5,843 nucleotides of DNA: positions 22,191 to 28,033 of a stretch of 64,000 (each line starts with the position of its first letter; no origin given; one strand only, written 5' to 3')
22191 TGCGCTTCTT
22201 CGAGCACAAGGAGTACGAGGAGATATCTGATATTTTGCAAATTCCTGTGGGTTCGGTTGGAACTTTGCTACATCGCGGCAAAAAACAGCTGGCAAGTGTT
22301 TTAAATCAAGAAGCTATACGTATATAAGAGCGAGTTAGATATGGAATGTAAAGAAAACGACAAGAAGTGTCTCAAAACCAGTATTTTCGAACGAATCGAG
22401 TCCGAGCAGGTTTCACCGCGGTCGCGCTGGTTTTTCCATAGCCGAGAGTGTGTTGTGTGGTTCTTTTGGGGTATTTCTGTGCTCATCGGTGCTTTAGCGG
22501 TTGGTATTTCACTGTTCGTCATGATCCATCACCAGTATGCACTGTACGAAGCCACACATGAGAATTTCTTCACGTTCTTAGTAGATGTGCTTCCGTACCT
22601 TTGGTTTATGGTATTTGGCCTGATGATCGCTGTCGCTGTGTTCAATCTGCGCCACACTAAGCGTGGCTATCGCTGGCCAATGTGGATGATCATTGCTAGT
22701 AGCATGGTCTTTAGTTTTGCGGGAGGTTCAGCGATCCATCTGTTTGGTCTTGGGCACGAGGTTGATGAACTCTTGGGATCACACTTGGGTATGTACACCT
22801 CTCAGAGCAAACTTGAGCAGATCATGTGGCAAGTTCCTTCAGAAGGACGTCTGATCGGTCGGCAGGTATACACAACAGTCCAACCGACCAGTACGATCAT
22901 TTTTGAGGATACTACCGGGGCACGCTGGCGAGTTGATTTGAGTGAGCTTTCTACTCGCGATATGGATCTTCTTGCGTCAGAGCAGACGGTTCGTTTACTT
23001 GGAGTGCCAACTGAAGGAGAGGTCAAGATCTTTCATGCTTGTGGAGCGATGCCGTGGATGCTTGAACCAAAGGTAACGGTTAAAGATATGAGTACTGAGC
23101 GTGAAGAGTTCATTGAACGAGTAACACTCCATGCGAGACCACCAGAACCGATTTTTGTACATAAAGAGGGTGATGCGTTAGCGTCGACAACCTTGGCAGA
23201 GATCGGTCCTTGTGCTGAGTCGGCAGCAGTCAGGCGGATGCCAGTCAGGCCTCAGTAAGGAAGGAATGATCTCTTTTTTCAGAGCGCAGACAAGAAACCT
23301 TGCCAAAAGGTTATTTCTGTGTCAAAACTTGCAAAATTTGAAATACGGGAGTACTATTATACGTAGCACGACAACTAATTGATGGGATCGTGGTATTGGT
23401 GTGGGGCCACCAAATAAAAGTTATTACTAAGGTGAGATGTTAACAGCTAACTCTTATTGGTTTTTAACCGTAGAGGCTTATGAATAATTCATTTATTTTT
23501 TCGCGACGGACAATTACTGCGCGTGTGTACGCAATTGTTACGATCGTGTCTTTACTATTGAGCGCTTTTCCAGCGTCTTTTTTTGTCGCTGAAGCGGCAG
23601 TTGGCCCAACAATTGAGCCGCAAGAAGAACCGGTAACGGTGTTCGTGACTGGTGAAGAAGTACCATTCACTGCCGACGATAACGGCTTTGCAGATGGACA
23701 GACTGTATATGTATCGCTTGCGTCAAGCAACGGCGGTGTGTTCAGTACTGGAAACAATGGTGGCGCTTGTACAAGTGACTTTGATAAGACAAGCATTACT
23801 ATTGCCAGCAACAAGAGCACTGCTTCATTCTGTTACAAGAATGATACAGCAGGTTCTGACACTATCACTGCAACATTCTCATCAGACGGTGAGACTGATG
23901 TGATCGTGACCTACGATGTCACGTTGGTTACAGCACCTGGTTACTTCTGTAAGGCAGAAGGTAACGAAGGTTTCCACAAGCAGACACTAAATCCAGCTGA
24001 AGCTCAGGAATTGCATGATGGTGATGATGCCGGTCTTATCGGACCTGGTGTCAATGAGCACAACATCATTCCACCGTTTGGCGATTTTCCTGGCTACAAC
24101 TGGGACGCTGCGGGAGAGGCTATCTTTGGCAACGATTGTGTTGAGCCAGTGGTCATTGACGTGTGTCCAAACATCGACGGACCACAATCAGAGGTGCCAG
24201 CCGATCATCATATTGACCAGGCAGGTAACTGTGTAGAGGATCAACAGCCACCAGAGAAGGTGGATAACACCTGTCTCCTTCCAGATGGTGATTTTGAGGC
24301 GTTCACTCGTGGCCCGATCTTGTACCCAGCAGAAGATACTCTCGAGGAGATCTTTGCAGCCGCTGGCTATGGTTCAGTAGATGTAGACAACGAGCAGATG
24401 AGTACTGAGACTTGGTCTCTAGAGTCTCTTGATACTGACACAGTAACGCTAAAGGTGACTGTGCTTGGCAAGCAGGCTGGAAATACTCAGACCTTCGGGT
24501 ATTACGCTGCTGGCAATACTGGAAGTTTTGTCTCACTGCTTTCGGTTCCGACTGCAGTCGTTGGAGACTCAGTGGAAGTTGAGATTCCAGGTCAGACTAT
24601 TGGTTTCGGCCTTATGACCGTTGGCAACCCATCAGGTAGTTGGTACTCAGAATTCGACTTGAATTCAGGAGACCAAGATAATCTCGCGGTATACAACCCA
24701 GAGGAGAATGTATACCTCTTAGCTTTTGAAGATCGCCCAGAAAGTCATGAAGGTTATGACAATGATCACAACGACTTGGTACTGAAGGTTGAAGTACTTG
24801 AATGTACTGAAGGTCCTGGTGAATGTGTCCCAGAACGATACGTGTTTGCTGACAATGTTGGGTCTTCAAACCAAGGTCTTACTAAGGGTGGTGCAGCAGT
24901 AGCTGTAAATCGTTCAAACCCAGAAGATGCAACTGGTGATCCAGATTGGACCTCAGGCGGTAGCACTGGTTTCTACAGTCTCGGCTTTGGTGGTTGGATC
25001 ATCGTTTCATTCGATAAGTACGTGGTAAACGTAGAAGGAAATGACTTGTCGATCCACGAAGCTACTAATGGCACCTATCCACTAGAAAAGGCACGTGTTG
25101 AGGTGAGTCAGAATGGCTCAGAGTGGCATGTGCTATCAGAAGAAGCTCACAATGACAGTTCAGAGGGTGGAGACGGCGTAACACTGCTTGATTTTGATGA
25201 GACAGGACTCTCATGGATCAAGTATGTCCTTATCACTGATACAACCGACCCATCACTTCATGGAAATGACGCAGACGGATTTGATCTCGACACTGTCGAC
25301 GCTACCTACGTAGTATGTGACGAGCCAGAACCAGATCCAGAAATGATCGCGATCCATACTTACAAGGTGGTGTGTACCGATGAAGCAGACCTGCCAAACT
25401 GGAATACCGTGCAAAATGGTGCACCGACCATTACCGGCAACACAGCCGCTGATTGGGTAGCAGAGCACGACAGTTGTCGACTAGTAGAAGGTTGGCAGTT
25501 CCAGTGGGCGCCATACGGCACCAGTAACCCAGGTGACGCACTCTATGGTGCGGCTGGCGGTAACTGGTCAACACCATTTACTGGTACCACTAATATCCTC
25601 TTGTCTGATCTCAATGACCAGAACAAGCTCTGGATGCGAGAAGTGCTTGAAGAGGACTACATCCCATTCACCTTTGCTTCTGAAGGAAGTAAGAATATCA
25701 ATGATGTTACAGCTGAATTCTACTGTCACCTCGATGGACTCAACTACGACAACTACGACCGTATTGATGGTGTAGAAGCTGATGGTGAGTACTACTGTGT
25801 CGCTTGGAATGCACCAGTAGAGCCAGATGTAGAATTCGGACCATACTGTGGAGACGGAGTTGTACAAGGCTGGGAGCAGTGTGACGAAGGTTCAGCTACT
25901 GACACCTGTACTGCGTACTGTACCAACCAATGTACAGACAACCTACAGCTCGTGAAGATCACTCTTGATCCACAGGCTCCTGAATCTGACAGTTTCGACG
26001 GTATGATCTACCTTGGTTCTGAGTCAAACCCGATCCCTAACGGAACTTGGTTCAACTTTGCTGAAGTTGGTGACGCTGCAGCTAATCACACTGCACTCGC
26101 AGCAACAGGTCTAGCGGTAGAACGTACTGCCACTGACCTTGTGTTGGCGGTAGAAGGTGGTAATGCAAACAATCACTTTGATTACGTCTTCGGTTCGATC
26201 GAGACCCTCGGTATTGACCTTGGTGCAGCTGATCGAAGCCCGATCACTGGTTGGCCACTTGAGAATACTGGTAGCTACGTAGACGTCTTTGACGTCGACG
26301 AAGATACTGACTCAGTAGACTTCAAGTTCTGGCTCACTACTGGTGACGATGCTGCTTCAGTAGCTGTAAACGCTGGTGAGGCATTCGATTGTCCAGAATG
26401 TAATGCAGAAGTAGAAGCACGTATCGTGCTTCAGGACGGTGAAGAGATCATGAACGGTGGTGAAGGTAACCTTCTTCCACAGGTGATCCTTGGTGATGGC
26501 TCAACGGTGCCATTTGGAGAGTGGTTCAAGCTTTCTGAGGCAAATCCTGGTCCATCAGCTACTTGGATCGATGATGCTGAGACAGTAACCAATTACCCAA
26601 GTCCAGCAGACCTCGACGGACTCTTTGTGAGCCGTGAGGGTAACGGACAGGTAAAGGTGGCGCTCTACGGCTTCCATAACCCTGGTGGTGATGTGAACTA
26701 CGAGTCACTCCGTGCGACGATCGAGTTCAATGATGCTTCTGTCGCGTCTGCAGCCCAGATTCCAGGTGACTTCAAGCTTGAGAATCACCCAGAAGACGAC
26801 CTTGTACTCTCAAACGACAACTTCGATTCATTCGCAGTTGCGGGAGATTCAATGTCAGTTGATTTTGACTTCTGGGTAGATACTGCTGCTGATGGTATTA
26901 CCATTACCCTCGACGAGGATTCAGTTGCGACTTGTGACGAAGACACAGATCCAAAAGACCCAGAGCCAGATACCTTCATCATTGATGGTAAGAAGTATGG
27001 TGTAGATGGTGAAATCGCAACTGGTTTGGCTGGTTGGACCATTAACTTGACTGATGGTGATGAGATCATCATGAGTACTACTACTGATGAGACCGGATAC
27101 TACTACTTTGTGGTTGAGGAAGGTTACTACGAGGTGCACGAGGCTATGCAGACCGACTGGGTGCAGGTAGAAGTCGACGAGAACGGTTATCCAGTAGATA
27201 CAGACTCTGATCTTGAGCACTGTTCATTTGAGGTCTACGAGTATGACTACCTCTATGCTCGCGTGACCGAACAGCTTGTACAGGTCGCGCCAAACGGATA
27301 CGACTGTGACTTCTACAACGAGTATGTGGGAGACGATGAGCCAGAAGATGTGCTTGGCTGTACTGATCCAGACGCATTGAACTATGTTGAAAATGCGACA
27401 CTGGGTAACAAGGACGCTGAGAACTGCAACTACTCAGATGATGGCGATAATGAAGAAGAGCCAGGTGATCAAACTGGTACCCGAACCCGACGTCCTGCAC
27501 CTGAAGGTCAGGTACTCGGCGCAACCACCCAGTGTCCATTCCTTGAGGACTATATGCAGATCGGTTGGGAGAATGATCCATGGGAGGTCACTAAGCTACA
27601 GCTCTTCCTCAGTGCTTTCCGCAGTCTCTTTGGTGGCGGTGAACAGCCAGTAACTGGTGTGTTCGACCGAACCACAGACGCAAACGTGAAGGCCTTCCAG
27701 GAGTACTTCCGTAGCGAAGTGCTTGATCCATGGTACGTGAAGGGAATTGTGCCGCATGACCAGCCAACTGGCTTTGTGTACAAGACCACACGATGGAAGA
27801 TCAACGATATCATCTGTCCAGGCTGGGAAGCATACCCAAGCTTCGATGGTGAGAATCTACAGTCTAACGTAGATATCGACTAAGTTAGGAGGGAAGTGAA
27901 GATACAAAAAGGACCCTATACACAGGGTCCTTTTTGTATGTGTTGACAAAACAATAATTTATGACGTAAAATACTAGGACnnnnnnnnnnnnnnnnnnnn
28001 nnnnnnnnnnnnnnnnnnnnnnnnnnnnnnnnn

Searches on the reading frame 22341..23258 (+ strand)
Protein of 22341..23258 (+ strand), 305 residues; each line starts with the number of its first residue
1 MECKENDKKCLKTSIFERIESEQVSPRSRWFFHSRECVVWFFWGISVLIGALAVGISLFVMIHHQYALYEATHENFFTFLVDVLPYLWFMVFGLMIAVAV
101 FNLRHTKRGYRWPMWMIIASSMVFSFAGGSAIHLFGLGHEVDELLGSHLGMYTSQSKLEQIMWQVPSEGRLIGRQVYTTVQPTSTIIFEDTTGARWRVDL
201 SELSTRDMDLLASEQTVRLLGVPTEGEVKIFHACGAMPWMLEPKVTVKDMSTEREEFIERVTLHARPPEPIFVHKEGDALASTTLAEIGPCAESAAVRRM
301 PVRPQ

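Call 9: search_protein_families(library=pfam, proteins=[window:22341-23258:+], max_evalue=0.01)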
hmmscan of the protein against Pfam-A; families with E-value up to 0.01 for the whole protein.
window:22341-23258:+ (305 aa): 1 family
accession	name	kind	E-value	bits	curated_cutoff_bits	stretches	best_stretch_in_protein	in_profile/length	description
PF13520.12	AA_permease_2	-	0.00067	19.1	27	1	38-127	326-399/427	Amino acid permease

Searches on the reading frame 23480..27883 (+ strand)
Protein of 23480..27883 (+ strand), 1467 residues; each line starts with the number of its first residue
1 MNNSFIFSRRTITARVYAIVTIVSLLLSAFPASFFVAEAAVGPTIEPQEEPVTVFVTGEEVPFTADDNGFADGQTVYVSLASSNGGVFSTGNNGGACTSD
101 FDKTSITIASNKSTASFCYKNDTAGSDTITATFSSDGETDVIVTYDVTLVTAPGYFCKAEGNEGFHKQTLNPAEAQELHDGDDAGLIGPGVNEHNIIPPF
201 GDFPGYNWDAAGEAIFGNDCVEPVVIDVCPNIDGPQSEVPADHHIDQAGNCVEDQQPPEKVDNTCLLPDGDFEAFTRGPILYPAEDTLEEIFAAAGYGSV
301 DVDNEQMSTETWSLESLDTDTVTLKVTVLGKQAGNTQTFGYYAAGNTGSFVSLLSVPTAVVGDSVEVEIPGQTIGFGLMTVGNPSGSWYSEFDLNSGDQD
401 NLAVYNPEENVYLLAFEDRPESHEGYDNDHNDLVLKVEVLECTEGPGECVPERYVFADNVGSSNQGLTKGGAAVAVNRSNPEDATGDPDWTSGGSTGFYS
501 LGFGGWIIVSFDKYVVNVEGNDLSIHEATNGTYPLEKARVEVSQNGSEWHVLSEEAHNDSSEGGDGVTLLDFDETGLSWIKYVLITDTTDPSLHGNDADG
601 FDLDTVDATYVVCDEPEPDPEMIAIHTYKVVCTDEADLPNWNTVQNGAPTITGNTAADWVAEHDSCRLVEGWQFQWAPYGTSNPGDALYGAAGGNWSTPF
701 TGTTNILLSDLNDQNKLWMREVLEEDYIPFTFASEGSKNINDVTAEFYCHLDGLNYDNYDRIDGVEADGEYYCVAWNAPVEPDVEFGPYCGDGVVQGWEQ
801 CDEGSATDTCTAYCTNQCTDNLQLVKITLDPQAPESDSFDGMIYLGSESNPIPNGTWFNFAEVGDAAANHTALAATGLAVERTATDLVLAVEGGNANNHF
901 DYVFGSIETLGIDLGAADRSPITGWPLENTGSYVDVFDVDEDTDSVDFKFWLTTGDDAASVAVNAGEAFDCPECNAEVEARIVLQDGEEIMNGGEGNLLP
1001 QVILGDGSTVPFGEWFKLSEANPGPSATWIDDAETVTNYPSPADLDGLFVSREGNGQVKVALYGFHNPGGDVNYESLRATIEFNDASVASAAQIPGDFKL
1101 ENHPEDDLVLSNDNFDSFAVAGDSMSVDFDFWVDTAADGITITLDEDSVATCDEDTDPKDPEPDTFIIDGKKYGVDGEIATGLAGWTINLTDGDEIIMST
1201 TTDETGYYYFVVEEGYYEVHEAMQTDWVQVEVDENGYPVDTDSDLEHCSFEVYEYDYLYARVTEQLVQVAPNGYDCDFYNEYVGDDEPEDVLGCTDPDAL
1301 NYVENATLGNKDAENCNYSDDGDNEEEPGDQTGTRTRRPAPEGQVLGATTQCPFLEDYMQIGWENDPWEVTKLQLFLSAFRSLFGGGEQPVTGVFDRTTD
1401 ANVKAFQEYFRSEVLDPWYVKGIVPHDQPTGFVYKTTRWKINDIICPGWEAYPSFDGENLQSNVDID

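Call 9: search_protein_families(library=pfam, proteins=[window:23480-27883:+], max_evalue=0.01)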
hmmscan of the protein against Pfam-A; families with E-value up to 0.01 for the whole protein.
window:23480-27883:+ (1467 aa): 5 families
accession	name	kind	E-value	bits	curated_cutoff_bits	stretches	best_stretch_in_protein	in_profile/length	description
PF17210.9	SdrD_B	-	4.7e-06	27.2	29.7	1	1169-1249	10-91/112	SdrD B-like domain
PF01471.23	PG_binding_1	-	0.00016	22.2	23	1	1369-1411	4-42/57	Putative peptidoglycan binding domain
PF13448.11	DUF4114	-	0.00069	20.9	27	1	370-439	3-84/85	Domain of unknown function (DUF4114)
PF00754.31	F5_F8_type_C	-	0.0064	17.1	28.2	0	485-586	24-114/127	F5/8 type C domain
PF13620.12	CarboxypepD_reg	-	0.0095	16.7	32.3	0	1182-1220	13-53/82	Carboxypeptidase regulatory-like domain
